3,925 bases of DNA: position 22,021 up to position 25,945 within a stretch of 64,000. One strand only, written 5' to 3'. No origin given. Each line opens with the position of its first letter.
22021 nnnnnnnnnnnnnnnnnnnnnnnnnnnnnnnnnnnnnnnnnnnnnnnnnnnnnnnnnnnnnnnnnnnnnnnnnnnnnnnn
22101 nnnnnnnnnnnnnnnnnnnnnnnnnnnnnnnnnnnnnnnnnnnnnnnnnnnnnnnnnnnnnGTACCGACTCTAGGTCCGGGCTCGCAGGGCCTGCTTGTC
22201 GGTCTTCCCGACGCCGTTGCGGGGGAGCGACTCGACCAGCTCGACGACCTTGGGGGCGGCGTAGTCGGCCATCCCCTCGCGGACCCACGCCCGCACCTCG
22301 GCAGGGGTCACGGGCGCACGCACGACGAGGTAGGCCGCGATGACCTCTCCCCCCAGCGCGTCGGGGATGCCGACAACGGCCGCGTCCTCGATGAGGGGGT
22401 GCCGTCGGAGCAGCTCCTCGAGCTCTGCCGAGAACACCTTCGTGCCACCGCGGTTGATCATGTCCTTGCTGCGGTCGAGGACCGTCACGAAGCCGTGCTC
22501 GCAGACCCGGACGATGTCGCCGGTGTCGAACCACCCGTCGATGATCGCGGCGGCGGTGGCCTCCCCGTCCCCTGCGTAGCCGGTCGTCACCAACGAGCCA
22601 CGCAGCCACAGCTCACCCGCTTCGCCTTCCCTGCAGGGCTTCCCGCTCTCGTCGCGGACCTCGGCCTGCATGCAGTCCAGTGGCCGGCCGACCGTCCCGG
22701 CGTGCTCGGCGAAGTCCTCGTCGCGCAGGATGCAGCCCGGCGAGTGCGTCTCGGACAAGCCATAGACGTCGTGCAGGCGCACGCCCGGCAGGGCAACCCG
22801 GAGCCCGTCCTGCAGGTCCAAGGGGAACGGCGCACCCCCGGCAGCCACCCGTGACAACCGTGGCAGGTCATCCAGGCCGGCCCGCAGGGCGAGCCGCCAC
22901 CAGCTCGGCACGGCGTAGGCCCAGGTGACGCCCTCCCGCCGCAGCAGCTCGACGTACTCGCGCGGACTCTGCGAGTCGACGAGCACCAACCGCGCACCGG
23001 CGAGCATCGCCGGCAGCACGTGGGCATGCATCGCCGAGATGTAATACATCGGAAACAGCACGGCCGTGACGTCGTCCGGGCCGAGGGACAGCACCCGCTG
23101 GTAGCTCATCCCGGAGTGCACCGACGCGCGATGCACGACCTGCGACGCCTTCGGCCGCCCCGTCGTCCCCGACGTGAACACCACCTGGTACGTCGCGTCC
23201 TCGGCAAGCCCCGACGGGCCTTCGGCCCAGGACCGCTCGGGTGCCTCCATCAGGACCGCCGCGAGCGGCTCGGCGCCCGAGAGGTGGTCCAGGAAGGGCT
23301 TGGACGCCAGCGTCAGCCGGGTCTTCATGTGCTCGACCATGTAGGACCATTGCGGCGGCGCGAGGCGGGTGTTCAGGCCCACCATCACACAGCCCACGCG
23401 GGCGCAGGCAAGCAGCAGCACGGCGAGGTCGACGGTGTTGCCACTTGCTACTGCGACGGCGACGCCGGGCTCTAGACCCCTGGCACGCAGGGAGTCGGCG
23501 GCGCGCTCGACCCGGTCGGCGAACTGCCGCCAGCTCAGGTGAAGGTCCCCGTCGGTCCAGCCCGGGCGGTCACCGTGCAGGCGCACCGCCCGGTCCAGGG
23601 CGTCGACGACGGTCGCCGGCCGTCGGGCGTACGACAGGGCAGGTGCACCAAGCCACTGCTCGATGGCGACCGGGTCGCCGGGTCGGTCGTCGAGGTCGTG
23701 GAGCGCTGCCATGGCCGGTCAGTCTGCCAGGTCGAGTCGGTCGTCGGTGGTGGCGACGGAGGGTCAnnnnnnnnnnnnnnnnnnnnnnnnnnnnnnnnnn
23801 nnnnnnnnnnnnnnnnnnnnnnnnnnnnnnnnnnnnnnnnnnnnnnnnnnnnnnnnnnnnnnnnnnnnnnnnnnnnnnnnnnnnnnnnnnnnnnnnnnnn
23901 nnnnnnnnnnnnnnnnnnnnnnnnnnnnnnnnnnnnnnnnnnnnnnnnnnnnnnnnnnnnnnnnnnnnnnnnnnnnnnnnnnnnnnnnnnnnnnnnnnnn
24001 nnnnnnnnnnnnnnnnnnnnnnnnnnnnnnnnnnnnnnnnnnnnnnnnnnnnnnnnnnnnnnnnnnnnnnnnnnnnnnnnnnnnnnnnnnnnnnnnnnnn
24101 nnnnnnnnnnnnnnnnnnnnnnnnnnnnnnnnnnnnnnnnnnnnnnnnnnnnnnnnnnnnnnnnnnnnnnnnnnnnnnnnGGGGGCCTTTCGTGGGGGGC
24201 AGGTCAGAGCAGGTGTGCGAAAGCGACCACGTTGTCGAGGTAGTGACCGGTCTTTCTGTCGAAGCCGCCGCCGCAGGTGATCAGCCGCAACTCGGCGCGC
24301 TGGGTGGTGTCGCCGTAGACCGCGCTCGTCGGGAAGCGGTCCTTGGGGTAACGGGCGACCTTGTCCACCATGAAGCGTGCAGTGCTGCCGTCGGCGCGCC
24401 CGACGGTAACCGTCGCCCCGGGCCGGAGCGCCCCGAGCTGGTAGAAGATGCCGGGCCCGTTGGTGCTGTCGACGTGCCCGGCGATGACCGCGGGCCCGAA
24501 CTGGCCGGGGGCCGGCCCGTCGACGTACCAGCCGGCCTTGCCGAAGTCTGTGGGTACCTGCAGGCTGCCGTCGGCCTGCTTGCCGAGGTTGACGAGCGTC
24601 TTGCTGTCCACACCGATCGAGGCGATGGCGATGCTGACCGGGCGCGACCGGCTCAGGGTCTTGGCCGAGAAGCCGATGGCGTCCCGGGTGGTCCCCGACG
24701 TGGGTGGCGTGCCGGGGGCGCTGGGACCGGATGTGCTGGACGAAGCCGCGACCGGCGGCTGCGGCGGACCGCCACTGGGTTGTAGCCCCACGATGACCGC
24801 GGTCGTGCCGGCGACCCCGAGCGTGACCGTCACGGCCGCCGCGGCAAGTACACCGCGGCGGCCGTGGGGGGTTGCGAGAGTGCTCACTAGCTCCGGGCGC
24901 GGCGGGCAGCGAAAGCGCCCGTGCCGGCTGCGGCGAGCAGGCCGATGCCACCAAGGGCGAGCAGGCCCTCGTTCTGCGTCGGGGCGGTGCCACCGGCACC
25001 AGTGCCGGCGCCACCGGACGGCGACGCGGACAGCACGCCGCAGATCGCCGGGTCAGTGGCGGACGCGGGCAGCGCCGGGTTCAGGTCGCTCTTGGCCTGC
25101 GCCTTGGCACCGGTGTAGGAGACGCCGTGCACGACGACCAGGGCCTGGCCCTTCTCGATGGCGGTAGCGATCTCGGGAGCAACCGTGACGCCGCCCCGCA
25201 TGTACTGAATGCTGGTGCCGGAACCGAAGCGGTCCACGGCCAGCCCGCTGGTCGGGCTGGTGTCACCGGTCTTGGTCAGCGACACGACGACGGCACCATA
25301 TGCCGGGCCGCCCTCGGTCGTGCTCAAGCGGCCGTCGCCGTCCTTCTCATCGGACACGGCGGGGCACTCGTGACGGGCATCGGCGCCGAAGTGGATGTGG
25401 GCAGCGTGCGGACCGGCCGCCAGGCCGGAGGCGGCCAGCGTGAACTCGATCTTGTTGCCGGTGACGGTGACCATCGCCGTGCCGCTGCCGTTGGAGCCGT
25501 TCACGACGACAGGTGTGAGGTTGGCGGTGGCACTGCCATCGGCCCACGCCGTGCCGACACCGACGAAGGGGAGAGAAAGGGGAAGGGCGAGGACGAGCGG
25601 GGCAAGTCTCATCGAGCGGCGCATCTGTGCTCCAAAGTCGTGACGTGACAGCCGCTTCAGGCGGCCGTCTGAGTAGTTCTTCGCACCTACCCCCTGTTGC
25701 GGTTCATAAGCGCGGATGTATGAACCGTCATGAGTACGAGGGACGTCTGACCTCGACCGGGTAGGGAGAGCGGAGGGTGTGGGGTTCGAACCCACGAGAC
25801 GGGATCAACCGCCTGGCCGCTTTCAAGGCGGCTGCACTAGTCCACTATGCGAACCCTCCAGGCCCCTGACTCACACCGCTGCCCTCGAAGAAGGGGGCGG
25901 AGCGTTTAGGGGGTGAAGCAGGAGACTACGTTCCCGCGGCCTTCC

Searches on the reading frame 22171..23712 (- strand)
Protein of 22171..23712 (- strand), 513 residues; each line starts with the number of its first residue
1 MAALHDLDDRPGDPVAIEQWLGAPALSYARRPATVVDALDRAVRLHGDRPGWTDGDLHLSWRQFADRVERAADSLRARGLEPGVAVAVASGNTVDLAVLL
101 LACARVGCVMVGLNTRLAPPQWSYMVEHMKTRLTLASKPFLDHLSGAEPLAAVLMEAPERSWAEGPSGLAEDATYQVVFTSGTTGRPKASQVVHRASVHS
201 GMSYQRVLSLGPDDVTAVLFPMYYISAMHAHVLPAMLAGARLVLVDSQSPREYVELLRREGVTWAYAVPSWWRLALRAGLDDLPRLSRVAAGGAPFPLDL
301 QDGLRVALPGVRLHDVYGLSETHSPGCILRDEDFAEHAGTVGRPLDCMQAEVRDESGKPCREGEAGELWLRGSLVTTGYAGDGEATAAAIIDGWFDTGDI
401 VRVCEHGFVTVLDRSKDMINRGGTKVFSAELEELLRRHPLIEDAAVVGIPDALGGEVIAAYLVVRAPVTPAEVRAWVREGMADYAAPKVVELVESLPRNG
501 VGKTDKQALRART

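Call 22: search_protein_families(library=pfam, proteins=[window:22171-23712:-], max_evalue=0.001)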
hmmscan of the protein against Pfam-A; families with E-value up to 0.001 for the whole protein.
window:22171-23712:- (513 aa): 2 families
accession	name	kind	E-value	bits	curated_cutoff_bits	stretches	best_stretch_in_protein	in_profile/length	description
PF00501.34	AMP-binding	-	1.2e-68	232.2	29.9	1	40-379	2-383/384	AMP-binding enzyme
PF13193.12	AMP-binding_C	-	5.7e-19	69.2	24.5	1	430-503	1-76/76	AMP-binding enzyme C-terminal domain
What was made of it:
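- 22171..23712 (-): Second AMP-forming acyl ligase. Pfam AMP-binding (call 22).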

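Call 23: search_protein_families(library=ncbifam, proteins=[window:22171-23712:-], max_evalue=1e-8)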
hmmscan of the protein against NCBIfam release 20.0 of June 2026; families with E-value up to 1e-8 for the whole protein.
window:22171-23712:- (513 aa): 97 families (the best 25 are shown)
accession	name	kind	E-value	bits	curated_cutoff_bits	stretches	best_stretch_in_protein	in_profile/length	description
NF004837.0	PRK06187.1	subfamily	5.8e-104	348.2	476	1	30-512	5-521/531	long-chain-fatty-acid--CoA ligase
NF006182.0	PRK08316.1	subfamily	5.7e-94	315.5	663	1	31-512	9-516/523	fatty acyl-CoA synthetase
NF005801.1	PRK07656.1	equivalog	1.8e-78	264.4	657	1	34-510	2-500/500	FadD3 family acyl-CoA ligase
NF005307.0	PRK06839.1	equivalog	3.2e-74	250.4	748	1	44-510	13-490/496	o-succinylbenzoate--CoA ligase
NF002966.0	PRK03640.1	equivalog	4.6e-72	243.1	556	1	39-511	8-478/483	o-succinylbenzoate--CoA ligase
NF006572.0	PRK09088.1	equivalog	6.3e-71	239.5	696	1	62-512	32-486/491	acyl-CoA synthetase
TIGR01923.1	menE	equivalog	8e-68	229.3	330.15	1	60-508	1-441/442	o-succinylbenzoate--CoA ligase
NF052580.1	Str24CoAsynCasG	equivalog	6.9e-67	226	750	1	16-509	24-546/548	steroid-24-oyl-CoA synthetase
NF005714.0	PRK07529.1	subfamily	4e-66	223.7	632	1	170-512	216-575/640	acyl-CoA synthetase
NF004808.0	PRK06155.1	equivalog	8.5e-66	222.3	722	1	34-512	22-521/542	ATP-dependent acyl-CoA ligase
NF052269.1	Staph_lig_FadD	equivalog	1.9e-65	221.2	650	1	59-510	28-490/499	long-chain-fatty-acid--CoA ligase FadD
NF005676.0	PRK07470.1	equivalog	3.3e-64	217.4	774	1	29-511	16-527/544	acyl-CoA synthetase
NF005857.1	PRK07786.1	exception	7.5e-64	216.1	733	1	167-512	161-511/513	fatty-acid--CoA ligase FadD5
NF004511.1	PRK05852.1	equivalog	1.9e-63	214.8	650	1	55-512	23-503/505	FadD7 family fatty acid--CoA ligase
NF009233.0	PRK12583.1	subfamily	5.9e-63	213.1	832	2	168-511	197-548/558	fatty acid CoA ligase family protein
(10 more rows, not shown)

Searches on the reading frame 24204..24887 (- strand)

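Call 22: search_protein_families(library=pfam, proteins=[window:24204-24887:-], max_evalue=0.001)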
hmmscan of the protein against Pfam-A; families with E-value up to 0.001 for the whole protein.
window:24204-24887:- (227 aa): 1 family
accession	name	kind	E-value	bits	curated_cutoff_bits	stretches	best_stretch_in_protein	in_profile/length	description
PF04203.18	Sortase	-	8.1e-20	71.3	26.6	1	88-226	3-124/125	Sortase domain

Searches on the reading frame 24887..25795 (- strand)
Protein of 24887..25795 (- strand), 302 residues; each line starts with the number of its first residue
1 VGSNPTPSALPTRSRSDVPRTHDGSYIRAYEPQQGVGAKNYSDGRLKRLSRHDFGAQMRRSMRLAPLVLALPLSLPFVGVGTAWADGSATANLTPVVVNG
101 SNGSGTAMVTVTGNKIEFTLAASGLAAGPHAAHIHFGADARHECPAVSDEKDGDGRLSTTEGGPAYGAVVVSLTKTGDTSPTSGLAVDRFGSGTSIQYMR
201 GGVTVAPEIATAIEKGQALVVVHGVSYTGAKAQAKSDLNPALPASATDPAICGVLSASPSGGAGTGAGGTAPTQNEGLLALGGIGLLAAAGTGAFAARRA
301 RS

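Call 61: search_protein_families(library=pfam, proteins=[window:24887-25795:-], max_evalue=0.00001)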
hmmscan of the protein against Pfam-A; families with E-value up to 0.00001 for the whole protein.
window:24887-25795:- (302 aa): 1 family
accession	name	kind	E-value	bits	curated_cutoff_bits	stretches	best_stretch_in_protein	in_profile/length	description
PF07452.17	CHRD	-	5e-06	27.8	24.1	0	93-225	5-106/117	CHRD domain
